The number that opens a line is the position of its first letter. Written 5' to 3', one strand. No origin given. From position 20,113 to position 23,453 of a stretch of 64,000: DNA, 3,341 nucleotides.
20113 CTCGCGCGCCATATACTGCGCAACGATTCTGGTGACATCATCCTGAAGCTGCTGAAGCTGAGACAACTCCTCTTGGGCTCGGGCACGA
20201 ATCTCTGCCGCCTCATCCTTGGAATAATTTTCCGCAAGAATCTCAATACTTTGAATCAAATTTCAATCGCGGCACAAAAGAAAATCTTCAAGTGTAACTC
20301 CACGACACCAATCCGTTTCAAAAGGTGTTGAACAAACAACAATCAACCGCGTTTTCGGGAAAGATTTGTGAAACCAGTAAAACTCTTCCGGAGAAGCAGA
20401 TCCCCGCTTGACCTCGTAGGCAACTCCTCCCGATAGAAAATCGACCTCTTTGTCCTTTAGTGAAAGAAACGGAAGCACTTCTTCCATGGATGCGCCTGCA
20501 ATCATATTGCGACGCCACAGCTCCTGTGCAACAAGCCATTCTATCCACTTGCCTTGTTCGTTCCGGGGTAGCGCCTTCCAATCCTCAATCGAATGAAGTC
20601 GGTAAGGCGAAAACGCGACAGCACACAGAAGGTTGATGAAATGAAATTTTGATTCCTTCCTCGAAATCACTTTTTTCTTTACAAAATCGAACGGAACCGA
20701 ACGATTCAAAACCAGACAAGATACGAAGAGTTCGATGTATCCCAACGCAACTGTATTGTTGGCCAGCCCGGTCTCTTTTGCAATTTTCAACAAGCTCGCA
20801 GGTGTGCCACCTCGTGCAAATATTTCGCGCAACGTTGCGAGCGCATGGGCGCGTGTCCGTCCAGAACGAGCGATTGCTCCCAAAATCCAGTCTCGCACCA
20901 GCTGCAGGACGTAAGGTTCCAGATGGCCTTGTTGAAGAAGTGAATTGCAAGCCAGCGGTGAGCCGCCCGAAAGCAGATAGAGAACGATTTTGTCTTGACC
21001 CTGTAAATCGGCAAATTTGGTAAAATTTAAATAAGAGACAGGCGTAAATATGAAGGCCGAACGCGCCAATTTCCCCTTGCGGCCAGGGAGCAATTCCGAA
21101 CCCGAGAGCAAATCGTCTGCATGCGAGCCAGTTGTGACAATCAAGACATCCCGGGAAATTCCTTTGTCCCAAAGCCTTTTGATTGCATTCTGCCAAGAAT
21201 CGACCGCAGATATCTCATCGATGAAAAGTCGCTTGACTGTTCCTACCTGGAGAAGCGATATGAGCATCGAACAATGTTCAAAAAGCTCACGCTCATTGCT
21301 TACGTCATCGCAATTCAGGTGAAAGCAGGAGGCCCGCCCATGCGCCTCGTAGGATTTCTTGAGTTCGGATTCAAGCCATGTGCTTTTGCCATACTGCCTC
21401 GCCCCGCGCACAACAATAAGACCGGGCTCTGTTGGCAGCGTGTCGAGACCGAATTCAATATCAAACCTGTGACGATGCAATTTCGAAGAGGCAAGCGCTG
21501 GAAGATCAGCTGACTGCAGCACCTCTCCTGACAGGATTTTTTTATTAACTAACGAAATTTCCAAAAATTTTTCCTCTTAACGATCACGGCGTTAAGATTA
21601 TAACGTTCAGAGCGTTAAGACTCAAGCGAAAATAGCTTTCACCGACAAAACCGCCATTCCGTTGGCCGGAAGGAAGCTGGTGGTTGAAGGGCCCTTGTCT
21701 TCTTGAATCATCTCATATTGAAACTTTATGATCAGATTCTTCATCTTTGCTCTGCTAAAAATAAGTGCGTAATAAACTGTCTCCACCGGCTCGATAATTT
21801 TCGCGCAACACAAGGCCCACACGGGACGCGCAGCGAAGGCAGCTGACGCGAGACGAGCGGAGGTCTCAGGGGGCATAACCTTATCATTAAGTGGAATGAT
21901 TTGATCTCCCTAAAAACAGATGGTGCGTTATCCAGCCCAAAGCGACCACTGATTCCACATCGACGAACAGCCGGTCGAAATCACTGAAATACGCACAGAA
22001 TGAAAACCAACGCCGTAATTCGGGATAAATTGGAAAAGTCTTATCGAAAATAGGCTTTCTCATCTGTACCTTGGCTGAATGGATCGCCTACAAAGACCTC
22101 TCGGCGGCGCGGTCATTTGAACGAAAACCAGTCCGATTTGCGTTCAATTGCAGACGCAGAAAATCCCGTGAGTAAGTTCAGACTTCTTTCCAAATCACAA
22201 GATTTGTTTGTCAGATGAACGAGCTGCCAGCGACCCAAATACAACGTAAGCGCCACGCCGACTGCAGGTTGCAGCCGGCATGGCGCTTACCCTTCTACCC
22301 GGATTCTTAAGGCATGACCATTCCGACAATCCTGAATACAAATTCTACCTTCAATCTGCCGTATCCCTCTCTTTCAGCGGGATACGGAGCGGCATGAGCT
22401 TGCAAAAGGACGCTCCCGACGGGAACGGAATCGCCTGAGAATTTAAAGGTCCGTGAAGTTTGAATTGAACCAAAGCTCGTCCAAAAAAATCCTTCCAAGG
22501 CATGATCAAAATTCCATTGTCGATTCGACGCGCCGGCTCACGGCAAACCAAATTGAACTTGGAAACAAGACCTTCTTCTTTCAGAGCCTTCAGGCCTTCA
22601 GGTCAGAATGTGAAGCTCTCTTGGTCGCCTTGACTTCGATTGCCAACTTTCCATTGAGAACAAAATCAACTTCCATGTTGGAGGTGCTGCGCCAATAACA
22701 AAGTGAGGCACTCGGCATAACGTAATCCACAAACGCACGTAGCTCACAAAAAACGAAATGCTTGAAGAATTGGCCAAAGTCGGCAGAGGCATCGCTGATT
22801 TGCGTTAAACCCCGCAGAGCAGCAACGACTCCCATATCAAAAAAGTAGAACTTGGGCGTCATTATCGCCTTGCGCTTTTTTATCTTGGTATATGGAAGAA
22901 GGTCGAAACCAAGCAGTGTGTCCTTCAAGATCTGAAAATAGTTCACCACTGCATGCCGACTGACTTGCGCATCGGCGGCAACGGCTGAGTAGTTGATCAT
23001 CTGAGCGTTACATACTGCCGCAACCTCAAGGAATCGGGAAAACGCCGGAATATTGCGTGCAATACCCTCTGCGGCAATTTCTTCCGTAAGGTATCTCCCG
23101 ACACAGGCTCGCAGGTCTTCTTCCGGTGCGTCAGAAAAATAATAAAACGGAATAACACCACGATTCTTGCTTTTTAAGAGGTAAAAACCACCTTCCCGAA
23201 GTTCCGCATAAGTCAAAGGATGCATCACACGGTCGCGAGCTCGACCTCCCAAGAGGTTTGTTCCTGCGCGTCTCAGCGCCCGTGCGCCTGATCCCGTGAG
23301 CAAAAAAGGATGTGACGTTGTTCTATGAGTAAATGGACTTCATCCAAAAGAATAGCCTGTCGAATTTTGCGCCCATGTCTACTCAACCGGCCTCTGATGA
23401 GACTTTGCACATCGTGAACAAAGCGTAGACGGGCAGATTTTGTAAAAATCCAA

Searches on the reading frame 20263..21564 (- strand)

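Call 13: search_protein_families(library=pfam, proteins=[window:20263-21564:-], max_evalue=0.001)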
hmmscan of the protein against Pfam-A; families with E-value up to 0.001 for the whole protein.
window:20263-21564:- (433 aa): 1 family
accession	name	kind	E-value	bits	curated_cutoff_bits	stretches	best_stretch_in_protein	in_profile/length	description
PF13173.12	AAA_14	-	2.1e-19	70.3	27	1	49-166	4-118/129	AAA domain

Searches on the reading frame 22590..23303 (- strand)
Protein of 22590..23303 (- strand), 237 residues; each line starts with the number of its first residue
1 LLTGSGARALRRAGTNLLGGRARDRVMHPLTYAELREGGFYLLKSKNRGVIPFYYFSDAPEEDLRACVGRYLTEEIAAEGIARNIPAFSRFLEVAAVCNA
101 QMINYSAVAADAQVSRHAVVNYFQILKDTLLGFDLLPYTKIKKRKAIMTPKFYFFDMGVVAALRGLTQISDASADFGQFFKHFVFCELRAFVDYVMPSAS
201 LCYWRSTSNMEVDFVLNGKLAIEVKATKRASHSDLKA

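Call 13: search_protein_families(library=pfam, proteins=[window:22590-23303:-], max_evalue=0.001)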
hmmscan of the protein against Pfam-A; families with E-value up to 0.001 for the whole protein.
window:22590-23303:- (237 aa): 1 family
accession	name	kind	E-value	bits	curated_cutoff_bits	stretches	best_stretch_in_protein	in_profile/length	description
PF13635.12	DUF4143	-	9.3e-30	103.9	28.1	1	75-226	3-159/160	Domain of unknown function (DUF4143)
